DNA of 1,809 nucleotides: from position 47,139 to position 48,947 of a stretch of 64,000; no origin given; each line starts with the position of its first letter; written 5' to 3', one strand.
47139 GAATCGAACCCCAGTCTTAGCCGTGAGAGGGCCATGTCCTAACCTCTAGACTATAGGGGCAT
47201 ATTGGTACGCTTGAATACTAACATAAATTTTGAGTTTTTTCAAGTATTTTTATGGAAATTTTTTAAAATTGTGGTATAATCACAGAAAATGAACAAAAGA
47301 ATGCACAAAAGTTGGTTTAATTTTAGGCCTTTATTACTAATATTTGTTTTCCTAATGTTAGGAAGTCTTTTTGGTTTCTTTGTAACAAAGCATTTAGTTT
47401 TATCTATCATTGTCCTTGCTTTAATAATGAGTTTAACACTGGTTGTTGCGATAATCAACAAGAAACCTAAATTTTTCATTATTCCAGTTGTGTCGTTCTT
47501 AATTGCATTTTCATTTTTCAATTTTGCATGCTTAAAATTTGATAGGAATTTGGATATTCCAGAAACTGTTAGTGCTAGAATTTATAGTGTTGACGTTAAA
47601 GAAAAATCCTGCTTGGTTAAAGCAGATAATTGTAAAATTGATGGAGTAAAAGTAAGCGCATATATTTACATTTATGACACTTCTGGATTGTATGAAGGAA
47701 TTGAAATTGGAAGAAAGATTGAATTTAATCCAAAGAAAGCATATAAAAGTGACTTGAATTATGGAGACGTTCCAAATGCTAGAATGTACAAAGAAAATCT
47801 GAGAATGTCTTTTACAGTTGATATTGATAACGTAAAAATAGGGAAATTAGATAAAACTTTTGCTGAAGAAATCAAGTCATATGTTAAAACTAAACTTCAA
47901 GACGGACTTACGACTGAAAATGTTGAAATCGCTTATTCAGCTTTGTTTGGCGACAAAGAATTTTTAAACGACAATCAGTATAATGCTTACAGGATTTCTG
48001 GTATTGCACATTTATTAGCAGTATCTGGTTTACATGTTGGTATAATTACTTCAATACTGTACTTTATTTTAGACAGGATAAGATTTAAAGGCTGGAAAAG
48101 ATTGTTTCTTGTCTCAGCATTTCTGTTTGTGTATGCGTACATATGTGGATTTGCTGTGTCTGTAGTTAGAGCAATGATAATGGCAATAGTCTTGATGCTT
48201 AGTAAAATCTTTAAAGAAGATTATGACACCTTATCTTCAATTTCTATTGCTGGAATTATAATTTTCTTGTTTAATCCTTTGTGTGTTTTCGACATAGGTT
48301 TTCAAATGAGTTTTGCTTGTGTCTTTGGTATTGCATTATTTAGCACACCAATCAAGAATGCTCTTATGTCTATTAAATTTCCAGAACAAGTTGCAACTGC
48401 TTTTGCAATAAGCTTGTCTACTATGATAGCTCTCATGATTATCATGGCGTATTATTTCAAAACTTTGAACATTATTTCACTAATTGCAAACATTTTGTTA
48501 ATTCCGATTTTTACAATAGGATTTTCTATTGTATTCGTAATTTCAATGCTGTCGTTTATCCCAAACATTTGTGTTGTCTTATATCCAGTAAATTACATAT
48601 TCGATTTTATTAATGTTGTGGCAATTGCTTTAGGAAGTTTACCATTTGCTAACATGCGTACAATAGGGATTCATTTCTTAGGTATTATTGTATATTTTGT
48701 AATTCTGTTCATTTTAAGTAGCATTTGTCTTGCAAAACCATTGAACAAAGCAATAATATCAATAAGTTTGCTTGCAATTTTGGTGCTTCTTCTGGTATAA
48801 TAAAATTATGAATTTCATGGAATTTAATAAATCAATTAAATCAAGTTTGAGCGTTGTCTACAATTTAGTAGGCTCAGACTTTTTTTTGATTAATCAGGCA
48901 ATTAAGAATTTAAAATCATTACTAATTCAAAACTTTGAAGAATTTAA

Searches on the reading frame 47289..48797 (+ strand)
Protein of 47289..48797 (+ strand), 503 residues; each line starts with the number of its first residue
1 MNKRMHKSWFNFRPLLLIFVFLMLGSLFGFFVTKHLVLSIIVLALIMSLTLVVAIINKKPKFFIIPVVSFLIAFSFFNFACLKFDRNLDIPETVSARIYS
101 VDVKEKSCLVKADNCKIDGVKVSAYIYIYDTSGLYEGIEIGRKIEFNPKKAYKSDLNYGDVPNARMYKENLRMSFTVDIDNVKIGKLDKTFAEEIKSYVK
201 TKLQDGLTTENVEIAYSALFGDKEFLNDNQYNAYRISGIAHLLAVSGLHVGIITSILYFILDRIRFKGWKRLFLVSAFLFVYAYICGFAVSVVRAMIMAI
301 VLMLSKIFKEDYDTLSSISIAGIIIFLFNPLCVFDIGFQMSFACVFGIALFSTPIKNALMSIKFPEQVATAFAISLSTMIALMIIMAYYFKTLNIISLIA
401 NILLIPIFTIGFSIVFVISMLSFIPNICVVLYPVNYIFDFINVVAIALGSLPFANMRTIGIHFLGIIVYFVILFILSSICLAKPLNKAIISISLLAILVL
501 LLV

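Call 55: search_protein_families(library=ncbifam, proteins=[window:47289-48797:+], max_evalue=1e-20)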
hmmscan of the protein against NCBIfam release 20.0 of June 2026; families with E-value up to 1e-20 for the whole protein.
window:47289-48797:+ (503 aa): 3 families
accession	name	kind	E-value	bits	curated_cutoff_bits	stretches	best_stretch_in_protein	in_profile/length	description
TIGR00361.1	ComEC_Rec2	equivalog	1.3e-31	109.5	190.05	1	197-419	118-345/663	DNA internalization-related competence protein ComEC/Rec2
TIGR00360.1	ComEC_N-term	subfamily_domain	5.8e-29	101.5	36.5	1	239-411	1-167/171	ComEC/Rec2-related protein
NF045979.1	ComEC_MAG0480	equivalog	1.4e-23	83.4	150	1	12-479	22-446/461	MAG0480 family ComEC-like protein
